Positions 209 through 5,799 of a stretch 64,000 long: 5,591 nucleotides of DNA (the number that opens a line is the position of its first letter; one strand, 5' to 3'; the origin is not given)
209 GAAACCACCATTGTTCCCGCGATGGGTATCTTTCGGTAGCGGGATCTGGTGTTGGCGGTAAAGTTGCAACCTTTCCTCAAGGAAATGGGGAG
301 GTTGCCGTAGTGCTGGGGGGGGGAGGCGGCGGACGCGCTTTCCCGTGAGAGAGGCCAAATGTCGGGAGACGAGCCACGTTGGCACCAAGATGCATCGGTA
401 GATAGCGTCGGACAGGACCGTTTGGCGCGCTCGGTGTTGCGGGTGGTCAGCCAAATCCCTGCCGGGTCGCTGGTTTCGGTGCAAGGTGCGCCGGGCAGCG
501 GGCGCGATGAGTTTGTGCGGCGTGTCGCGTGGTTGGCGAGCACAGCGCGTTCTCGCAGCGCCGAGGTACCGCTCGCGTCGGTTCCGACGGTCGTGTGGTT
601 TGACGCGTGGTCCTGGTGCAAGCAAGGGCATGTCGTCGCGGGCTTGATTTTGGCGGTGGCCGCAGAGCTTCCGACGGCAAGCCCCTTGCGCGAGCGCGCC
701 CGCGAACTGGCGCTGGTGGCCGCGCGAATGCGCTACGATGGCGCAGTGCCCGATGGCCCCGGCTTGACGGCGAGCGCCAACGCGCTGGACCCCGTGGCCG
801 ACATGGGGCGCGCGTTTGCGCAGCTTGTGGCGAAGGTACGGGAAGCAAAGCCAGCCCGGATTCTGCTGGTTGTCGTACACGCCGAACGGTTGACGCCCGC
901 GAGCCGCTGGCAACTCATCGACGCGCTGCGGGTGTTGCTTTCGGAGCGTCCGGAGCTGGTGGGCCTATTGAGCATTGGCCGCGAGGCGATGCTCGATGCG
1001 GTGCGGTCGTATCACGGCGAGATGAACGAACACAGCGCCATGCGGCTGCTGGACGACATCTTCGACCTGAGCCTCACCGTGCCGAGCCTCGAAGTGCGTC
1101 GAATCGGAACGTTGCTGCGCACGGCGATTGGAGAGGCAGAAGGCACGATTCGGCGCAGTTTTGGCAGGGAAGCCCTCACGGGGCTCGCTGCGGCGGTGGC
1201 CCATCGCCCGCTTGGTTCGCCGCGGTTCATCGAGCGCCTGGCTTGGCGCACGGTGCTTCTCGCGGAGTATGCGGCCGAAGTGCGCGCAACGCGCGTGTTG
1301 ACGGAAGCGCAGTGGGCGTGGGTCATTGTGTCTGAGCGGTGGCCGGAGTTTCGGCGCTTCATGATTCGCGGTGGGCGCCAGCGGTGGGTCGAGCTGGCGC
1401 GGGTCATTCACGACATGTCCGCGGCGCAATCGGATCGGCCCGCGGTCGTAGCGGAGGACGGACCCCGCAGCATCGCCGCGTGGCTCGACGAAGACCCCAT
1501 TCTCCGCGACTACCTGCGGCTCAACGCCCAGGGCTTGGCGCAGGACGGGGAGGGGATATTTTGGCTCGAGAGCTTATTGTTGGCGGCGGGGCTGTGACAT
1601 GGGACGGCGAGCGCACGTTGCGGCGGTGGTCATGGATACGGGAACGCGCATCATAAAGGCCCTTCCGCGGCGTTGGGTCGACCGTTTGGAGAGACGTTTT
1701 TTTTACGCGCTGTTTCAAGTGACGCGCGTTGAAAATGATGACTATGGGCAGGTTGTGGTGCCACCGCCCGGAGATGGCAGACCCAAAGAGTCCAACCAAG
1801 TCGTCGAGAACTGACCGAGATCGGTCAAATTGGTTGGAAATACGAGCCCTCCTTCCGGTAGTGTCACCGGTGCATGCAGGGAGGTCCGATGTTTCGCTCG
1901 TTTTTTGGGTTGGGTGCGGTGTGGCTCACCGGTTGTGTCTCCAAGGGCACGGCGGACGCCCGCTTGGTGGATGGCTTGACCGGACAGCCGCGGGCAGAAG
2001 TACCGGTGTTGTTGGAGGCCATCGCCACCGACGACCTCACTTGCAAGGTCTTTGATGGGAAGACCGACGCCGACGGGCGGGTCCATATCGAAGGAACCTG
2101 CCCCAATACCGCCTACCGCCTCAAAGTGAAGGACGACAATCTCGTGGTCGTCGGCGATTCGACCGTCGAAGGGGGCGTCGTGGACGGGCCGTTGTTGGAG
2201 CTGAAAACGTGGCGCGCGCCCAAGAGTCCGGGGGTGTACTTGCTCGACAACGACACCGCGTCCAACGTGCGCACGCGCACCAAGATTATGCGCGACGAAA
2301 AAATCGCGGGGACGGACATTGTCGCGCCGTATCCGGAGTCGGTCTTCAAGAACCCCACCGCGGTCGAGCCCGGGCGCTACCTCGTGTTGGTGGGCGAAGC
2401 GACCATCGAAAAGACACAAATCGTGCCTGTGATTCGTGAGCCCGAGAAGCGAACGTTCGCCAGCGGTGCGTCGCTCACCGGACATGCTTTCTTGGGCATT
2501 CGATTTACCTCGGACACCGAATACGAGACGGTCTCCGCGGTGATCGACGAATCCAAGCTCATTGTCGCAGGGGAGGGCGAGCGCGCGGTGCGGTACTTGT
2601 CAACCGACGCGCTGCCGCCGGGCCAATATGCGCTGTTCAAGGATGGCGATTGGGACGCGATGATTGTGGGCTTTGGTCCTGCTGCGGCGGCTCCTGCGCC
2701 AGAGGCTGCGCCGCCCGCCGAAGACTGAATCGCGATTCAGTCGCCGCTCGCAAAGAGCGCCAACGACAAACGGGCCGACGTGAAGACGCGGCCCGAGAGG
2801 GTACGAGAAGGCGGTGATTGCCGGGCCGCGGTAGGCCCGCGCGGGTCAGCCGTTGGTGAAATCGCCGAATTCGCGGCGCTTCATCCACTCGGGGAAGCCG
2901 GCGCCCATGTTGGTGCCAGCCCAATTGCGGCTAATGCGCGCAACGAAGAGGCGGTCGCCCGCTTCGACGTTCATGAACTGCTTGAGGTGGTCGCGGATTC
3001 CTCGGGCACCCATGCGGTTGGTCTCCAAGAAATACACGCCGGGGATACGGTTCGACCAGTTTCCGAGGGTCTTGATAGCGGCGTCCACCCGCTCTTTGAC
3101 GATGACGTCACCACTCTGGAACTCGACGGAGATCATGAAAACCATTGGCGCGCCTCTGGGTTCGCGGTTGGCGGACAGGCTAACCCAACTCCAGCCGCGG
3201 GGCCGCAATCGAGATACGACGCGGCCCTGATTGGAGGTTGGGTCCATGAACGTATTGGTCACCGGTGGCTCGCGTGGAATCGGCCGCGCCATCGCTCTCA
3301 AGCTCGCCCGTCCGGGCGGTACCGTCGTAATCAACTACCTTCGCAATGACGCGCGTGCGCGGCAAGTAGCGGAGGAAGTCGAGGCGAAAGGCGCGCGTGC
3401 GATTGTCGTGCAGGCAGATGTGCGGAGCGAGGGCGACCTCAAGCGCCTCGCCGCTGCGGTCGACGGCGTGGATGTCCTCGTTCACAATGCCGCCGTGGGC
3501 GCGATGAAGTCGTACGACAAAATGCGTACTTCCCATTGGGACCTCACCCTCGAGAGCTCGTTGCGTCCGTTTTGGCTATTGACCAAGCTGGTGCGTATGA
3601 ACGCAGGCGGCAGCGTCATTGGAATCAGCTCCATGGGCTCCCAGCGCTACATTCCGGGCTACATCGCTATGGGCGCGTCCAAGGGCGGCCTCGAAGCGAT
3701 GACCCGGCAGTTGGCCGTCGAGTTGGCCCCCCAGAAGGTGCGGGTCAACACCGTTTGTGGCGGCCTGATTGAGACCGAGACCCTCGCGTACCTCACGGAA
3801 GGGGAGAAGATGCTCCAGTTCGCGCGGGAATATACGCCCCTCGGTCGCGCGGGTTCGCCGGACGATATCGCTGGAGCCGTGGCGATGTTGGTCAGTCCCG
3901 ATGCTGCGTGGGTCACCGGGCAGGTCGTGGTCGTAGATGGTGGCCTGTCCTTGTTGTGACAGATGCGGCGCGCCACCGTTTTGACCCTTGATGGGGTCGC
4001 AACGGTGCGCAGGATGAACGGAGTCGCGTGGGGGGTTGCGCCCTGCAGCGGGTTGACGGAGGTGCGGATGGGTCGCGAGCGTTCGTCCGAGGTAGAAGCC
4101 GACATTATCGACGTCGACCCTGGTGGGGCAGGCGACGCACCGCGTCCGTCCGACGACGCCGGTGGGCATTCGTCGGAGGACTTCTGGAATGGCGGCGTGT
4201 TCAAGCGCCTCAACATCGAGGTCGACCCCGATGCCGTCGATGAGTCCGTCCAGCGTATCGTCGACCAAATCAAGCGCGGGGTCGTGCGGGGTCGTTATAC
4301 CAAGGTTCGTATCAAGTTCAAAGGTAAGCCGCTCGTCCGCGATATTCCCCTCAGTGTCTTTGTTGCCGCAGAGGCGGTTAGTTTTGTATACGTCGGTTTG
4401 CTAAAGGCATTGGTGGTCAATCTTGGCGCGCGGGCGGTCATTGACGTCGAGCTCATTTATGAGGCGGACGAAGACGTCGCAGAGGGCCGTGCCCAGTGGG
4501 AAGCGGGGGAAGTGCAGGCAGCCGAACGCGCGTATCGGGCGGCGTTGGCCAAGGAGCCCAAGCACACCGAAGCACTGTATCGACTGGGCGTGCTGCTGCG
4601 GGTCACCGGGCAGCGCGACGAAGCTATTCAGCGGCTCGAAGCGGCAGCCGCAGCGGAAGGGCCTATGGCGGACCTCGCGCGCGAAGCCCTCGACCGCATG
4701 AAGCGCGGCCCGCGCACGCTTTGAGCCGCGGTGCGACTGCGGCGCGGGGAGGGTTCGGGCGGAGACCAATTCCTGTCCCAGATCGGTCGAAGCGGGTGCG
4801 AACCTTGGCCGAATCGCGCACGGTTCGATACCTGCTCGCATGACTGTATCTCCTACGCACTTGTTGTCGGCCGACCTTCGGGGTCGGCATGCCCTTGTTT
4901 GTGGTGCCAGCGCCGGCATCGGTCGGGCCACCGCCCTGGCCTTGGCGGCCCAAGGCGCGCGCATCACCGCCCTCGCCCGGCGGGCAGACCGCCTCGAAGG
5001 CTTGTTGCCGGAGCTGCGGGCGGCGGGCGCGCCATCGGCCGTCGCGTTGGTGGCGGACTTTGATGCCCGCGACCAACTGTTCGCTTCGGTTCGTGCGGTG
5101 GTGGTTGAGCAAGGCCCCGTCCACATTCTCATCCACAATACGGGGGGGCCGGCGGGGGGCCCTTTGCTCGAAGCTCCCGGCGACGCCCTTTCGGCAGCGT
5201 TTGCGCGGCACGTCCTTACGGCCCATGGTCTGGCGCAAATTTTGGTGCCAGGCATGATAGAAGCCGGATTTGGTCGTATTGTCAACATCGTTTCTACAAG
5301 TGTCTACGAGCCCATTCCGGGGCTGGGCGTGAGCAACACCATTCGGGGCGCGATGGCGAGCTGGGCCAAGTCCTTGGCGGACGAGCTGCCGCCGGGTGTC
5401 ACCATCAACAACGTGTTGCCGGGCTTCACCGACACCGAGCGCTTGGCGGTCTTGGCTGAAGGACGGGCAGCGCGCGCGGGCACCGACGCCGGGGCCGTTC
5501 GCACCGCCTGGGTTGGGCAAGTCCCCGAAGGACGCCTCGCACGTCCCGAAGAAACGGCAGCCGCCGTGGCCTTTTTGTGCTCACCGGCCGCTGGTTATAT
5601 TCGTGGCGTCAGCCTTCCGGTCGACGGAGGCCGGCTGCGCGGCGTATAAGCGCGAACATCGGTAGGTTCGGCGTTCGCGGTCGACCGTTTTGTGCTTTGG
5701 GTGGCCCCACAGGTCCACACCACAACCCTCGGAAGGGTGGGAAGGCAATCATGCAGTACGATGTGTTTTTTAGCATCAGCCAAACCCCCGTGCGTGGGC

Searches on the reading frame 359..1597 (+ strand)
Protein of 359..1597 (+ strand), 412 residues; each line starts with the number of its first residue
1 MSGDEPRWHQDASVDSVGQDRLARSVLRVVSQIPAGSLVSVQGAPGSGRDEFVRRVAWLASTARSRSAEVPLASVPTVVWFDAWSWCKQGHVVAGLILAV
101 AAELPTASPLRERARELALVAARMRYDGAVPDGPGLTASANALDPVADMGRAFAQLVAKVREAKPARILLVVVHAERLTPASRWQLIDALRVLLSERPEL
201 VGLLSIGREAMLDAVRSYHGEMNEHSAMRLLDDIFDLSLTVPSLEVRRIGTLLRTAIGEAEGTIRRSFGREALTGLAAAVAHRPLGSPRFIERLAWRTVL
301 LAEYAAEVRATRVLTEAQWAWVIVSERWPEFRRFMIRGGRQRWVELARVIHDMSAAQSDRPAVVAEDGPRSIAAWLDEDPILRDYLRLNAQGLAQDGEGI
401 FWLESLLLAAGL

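Call 23: search_protein_families(library=pfam, proteins=[window:359-1597:+], max_evalue=0.001)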
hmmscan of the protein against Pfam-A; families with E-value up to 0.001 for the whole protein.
window:359-1597:+ (412 aa): 0 families

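Call 45: find_encoding_contigs(protein=window:359-1597:+, flank=10000, max_places=1)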
Protein window:359-1597:+ (412 aa): 1 contig read that carries it; 1 place shown.
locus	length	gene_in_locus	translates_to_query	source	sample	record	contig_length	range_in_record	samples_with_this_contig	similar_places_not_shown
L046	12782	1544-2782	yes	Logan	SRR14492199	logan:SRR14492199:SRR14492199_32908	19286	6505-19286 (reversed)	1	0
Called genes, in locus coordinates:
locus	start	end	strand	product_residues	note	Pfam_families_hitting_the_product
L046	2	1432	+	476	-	?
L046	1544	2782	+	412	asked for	-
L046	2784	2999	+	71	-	-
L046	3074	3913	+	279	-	-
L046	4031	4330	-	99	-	-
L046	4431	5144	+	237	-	PF00106:adh_short, PF01370:Epimerase (weak), PF08659:KR, PF13561:adh_short_C2, PF23441:SDR (weak)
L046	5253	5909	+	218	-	PF07719:TPR_2 (faint), PF13432:TPR_16, PF14559:TPR_19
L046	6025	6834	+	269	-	PF00106:adh_short, PF08659:KR (weak), PF13460:NAD_binding_10 (weak), PF13561:adh_short_C2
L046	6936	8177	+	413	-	PF00296:Bac_luciferase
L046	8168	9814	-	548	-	PF00989:PAS (weak), PF08448:PAS_4 (faint), PF00072:Response_reg (weak), PF01627:Hpt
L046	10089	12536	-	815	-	PF00580:UvrD-helicase, PF01443:Viral_helicase1 (faint), PF13245:AAA_19, PF13604:AAA_30 (faint), PF13361:UvrD_C, PF00929:RNase_T, PF13538:UvrD_C_2 (weak)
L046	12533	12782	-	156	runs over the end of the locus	PF00583:Acetyltransf_1, PF13508:Acetyltransf_7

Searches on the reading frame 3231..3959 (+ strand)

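Call 23: search_protein_families(library=pfam, proteins=[window:3231-3959:+], max_evalue=0.001)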
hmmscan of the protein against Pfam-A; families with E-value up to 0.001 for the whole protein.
window:3231-3959:+ (242 aa): 7 families
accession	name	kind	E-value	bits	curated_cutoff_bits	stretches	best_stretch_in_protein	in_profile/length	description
PF13561.12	adh_short_C2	-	1.4e-62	211.8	27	1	15-240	6-236/236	Enoyl-(Acyl carrier protein) reductase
PF00106.31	adh_short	-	5.6e-41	140.6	26.6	1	7-191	2-193/195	short chain dehydrogenase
PF08659.16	KR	-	3.6e-13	50.3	22.6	1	8-159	3-161/180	KR domain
PF01370.27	Epimerase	-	1.1e-06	28.7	20.9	1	8-101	1-86/240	NAD dependent epimerase/dehydratase family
PF23441.1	SDR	-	3.5e-06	27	27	1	133-242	149-258/258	SDR-like rossmann domain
PF01073.25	3Beta_HSD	-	0.0001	21.9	22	1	9-95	1-82/280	3-beta hydroxysteroid dehydrogenase/isomerase family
PF13460.12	NAD_binding_10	-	0.00021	21.7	27.2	1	12-90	1-71/184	NAD(P)H-binding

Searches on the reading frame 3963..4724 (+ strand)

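Call 23: search_protein_families(library=pfam, proteins=[window:3963-4724:+], max_evalue=0.001)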
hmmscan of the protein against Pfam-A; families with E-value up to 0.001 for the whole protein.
window:3963-4724:+ (253 aa): 8 families
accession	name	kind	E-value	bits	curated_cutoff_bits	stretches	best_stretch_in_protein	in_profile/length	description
PF13432.12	TPR_16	-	1.8e-08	35.1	32.7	1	173-234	2-62/65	Tetratricopeptide repeat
PF14559.12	TPR_19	-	1.1e-07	32.5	25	1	179-232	2-55/68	Tetratricopeptide repeat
PF07719.23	TPR_2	-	1.9e-06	28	27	0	203-230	2-29/34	Tetratricopeptide repeat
PF14242.11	DUF4342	-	9.8e-05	22.8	25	1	91-151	7-66/81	Domain of unknown function (DUF4342)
PF13428.12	TPR_14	-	0.00016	22.5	23.5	1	175-210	8-43/44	Tetratricopeptide repeat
PF13431.12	TPR_17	-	0.00023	21.6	24.4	1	190-223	1-34/34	Tetratricopeptide repeat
PF00515.34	TPR_1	-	0.00032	20.8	27.8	0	203-223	2-22/34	Tetratricopeptide repeat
PF13174.12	TPR_6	-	0.00085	20.3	26.3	0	203-227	1-25/33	Tetratricopeptide repeat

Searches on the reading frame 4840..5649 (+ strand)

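Call 37: search_protein_families(library=ncbifam, proteins=[window:4840-5649:+], max_evalue=0.001)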
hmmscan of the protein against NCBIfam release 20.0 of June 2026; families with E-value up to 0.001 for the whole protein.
window:4840-5649:+ (269 aa): 210 families (the best 25 are shown)
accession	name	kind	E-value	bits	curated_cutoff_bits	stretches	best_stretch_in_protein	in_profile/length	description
NF006212.0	PRK08339.1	equivalog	4.5e-47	160.9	339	1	9-269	2-262/263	short chain dehydrogenase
NF005559.1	PRK07231.1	subfamily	3.3e-45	154.5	215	1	13-266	2-248/249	glucose 1-dehydrogenase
NF005095.0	PRK06523.1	subfamily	1.1e-36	126.7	231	1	11-267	6-259/261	oxidoreductase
NF004779.0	PRK06125.1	subfamily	7.5e-35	120.7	261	1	12-265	4-253/259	short-chain dehydrogenase/reductase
NF009466.0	PRK12826.1-2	subfamily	2.1e-34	119.1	222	1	16-265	4-244/248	3-oxoacyl-ACP reductase FabG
NF005873.0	PRK07814.1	equivalog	2.7e-34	118.8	346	1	13-264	8-250/263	SDR family oxidoreductase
NF004197.0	PRK05653.1-1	equivalog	3.6e-33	115.2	332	1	10-264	2-245/249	3-oxoacyl-ACP reductase FabG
NF006070.0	PRK08213.1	subfamily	1.6e-31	109.8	279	1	12-264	9-255/259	gluconate 5-dehydrogenase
NF052558.1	MBtsdlDhBudC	equivalog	1.7e-31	109.7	270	1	15-264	3-240/250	meso-2,3-butanediol dehydrogenase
NF005446.0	PRK07035.1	equivalog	2.5e-31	108.9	373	1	11-266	7-254/255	SDR family oxidoreductase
NF005893.0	PRK07856.1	equivalog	3.8e-31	108.3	255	1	11-264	5-240/255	SDR family oxidoreductase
NF009468.0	PRK12826.1-4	equivalog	9.2e-31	107.4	318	1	11-266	3-248/256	SDR family oxidoreductase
NF009464.0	PRK12824.1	subfamily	9.5e-31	107.3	269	1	16-265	3-242/245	3-oxoacyl-ACP reductase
NF004778.0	PRK06124.1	equivalog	1.4e-30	106.6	303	1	12-265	8-252/256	SDR family oxidoreductase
TIGR03206.1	benzo_BadH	equivalog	1.5e-30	106.4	431.2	1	13-264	1-247/250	2-hydroxycyclohexanecarboxyl-CoA dehydrogenase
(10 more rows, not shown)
